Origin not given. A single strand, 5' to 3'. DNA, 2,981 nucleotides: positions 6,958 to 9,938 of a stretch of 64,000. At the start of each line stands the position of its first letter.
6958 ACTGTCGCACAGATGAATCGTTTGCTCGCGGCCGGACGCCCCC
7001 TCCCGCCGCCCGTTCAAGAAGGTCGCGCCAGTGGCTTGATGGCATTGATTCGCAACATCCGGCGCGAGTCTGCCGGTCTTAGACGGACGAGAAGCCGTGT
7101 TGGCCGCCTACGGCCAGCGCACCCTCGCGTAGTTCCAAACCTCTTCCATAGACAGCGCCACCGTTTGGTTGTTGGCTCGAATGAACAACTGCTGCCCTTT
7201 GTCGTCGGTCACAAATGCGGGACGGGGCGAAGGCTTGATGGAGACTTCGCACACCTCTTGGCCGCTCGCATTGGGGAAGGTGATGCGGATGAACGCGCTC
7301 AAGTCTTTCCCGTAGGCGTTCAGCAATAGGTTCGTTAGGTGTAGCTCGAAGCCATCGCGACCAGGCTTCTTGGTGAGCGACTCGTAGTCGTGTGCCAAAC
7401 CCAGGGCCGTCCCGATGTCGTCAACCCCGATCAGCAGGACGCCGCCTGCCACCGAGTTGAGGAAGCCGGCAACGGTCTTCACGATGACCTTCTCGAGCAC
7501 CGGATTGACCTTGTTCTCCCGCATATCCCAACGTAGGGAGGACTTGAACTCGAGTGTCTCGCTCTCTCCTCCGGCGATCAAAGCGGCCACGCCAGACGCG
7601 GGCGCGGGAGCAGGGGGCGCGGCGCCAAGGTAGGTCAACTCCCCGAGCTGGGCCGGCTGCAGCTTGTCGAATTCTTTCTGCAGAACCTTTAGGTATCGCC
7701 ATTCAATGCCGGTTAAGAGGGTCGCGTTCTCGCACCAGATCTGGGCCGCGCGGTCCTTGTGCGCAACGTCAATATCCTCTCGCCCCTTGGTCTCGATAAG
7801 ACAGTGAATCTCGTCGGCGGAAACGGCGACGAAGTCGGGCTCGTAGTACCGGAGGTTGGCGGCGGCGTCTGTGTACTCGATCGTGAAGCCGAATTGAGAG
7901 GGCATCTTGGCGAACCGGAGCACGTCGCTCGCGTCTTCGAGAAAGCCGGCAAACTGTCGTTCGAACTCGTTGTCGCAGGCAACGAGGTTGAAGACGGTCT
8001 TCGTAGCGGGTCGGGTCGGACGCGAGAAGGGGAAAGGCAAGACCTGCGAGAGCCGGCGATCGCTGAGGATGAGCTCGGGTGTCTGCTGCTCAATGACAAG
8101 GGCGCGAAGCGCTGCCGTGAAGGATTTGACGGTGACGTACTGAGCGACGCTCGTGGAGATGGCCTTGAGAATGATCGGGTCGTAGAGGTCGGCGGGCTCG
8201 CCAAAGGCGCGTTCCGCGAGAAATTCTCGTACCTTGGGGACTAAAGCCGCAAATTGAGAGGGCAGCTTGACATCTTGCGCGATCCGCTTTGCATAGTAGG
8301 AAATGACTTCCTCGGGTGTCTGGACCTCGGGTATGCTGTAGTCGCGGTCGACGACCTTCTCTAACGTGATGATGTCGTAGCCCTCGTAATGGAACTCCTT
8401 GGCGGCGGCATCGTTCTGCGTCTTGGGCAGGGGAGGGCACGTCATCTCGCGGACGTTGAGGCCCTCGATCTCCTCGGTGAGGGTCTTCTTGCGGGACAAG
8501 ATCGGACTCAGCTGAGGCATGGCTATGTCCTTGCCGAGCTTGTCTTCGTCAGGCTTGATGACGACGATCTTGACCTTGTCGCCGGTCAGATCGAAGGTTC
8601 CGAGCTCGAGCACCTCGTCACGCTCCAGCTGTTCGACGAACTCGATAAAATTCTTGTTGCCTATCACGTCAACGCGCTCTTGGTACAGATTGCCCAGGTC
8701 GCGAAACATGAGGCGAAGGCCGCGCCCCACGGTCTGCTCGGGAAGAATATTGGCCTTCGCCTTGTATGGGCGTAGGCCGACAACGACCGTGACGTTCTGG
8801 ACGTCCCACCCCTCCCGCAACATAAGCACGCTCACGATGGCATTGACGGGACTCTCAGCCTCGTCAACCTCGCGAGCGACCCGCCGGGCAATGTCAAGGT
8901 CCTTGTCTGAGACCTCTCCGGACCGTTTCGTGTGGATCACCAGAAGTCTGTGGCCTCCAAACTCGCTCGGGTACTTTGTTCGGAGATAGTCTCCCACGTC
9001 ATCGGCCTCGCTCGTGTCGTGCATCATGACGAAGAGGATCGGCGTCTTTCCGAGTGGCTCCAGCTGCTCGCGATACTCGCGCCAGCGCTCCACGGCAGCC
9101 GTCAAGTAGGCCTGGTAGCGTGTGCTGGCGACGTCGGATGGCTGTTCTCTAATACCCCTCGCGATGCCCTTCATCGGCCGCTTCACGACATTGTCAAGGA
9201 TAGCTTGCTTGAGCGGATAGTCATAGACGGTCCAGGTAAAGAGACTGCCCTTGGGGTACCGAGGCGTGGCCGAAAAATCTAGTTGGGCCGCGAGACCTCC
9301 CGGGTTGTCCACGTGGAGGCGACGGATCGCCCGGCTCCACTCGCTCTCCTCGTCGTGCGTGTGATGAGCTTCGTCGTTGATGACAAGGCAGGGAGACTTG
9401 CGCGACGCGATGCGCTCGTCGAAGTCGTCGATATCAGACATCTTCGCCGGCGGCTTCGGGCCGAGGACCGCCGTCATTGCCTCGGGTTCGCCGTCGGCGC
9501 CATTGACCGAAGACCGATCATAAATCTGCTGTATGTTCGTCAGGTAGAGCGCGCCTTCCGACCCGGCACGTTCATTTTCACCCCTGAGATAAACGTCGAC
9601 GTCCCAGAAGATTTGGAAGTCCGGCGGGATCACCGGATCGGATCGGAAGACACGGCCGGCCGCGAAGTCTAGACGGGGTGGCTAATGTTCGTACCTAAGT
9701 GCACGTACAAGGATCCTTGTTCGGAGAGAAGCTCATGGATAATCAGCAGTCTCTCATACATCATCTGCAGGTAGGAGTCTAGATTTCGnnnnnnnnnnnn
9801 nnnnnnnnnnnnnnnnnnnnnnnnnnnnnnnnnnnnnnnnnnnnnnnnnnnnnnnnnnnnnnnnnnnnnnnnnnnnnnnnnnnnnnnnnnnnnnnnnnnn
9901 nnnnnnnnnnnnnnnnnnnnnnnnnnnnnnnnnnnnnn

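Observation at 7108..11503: Head-to-head pair of N-terminally truncated restriction-helicase genes: a likely deletion scar in a defence island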

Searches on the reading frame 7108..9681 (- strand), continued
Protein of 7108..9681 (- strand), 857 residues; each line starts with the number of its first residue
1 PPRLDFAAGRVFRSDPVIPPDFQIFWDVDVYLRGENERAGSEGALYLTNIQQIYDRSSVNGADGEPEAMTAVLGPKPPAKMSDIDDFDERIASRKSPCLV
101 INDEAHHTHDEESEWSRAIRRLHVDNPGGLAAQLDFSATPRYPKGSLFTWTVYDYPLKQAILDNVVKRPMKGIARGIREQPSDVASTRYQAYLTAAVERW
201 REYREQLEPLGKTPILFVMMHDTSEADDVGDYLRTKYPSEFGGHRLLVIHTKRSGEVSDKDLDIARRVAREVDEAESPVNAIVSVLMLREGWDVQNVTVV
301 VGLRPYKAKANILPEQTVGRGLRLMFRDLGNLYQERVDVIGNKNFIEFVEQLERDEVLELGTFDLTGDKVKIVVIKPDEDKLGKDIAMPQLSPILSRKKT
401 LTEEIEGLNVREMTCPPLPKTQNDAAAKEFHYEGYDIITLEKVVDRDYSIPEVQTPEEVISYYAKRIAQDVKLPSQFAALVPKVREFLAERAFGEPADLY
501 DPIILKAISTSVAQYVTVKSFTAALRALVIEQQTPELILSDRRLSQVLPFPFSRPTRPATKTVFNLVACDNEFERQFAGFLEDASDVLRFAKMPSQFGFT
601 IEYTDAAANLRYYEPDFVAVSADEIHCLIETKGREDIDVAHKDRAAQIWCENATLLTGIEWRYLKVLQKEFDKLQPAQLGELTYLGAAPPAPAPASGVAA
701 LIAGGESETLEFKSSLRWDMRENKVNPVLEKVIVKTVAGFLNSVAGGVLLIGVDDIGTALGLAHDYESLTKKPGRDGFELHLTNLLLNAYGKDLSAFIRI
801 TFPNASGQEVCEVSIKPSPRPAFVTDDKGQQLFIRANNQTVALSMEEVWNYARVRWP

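Call 21: find_encoding_contigs(protein=P0004, flank=10000, max_places=6)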
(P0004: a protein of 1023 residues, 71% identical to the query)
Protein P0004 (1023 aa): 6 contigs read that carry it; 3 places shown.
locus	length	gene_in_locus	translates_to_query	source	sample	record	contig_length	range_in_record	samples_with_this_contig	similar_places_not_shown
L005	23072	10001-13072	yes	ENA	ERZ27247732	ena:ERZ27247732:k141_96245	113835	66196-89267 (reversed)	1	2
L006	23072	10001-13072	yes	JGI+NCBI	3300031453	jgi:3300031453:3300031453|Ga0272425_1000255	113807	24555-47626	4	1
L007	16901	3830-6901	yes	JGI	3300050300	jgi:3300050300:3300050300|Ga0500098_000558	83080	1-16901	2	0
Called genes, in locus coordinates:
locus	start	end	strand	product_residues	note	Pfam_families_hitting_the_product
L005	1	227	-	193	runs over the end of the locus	-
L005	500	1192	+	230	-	PF05448:AXE1 (weak), PF01738:DLH, PF12740:PETase (weak), PF00326:Peptidase_S9 (faint), PF08840:BAAT_C (faint)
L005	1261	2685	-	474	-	PF13088:BNR_2 (faint), PF24316:Tli3 (faint), PF02012:BNR (faint)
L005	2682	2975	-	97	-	-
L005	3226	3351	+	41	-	-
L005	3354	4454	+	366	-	PF12146:Hydrolase_4 (faint)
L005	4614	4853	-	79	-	-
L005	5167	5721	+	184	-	PF13274:SocA_Panacea (weak)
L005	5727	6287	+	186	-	-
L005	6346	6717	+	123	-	-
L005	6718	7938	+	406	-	-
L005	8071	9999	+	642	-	PF01555:N6_N4_Mtase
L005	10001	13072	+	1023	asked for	PF04851:ResIII, PF19778:RE_endonuc, PF04326:SLFN_AlbA_2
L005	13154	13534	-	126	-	-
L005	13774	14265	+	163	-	PF04461:YajQ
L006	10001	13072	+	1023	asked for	PF04851:ResIII, PF19778:RE_endonuc, PF04326:SLFN_AlbA_2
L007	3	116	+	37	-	?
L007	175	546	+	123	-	-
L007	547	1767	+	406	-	-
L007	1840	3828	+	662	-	PF01555:N6_N4_Mtase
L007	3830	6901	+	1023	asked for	PF04851:ResIII, PF19778:RE_endonuc, PF04326:SLFN_AlbA_2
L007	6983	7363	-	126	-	-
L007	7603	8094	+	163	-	PF04461:YajQ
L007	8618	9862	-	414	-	-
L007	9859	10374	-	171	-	PF04542:Sigma70_r2, PF08281:Sigma70_r4_2, PF04545:Sigma70_r4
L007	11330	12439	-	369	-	PF00174:Oxidored_molyb, PF03404:Mo-co_dimer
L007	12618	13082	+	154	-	PF10604:Polyketide_cyc2, PF03364:Polyketide_cyc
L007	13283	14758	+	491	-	PF00478:IMPDH (weak), PF00977:His_biosynth, PF03060:NMO, PF07719:TPR_2 (faint), PF12688:TPR_5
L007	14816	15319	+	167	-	PF12680:SnoaL_2 (weak), PF13474:SnoaL_3, PF14534:DUF4440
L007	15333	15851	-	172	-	PF00300:His_Phos_1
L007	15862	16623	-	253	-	PF01209:Ubie_methyltran (weak), PF13489:Methyltransf_23, PF13679:Methyltransf_32 (weak), PF05175:MTS (weak), PF13847:Methyltransf_31, PF08241:Methyltransf_11, PF08242:Methyltransf_12, PF13649:Methyltransf_25, +2 more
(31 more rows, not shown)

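Call 40: search_protein_families(library=padloc, proteins=[window:7108-9681:-, P0002], max_evalue=0.001)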
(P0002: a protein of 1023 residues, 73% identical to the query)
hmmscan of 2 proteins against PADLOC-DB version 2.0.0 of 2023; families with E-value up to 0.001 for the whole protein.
window:7108-9681:- (857 aa): 3 families
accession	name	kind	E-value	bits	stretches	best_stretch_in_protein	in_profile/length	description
PDLC03648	REase_III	-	1.6e-22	77.5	2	148-358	178-389/871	Type III restriction enzyme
PDLC03647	REase_III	-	4.8e-12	42.9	1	276-363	504-594/989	Type III restriction enzyme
PDLC03649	REase_III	-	2.9e-05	20.1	1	282-335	498-549/973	Type III restriction enzyme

P0002 (1023 aa): 5 families
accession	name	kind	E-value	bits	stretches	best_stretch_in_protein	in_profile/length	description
PDLC03648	REase_III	-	1.7e-27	93.9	2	298-533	162-400/871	Type III restriction enzyme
PDLC03647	REase_III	-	8.9e-14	48.6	2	440-544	504-612/989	Type III restriction enzyme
PDLC03649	REase_III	-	1.3e-05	21.3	1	446-494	498-544/973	Type III restriction enzyme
PDLC03658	mREase_IV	-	3.3e-05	19.8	1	440-508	499-562/953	Type IV methyl-directed restriction enzyme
PDLC02394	pAgo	-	0.0008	15.2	0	886-1012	46-164/1121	-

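Call 41: search_protein_families(library=ncbifam, proteins=[window:7108-9681:-, P0002], max_evalue=0.001)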
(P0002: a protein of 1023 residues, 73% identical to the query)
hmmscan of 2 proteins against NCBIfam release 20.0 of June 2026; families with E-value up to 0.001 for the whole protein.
window:7108-9681:- (857 aa): 2 families
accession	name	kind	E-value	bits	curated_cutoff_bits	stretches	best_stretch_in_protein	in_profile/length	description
NF046055.1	restr_BPTD_3080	equivalog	1.4e-39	135.8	800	2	254-666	545-956/970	BPTD_3080 family restriction endonuclease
NF012027.0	PRK15483.1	equivalog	0.00022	19.3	564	1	282-332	505-553/986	type III restriction-modification system endonuclease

P0002 (1023 aa): 6 families
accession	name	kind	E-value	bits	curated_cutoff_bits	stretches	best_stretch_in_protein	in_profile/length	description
NF046055.1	restr_BPTD_3080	equivalog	4.1e-81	273.3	800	2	17-340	63-396/970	BPTD_3080 family restriction endonuclease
NF012027.0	PRK15483.1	equivalog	2e-06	26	564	1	446-490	505-547/986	type III restriction-modification system endonuclease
NF046051.1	restrict_EcoAI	equivalog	3.2e-06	25.8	550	0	263-328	277-341/768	EcoAI/FtnUII family type I restriction enzme subunit R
NF033179.1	TnsA_like_Actin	subfamily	5e-05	22.9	110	1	726-831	35-131/212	TnsA-like heteromeric transposase endonuclease subunit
NF053632.1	heli_RadD_YejH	equivalog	0.00035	19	720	0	445-489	301-343/573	DNA repair helicase RadD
NF008521.0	PRK11448.1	equivalog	0.0008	17.5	729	0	383-488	705-800/1123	type I restriction-modification system endonuclease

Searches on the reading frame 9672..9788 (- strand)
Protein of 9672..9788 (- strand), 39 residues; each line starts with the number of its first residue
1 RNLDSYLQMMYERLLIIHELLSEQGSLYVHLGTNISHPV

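Call 32: search_protein_families(library=pfam, proteins=[window:9672-9788:-], max_evalue=5)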
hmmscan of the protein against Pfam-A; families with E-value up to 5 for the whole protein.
seq(39 aa): 1 family
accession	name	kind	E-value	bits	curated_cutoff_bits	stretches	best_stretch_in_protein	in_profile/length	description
PF01555.25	N6_N4_Mtase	-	0.0089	16.4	26.7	1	3-34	25-56/221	DNA methylase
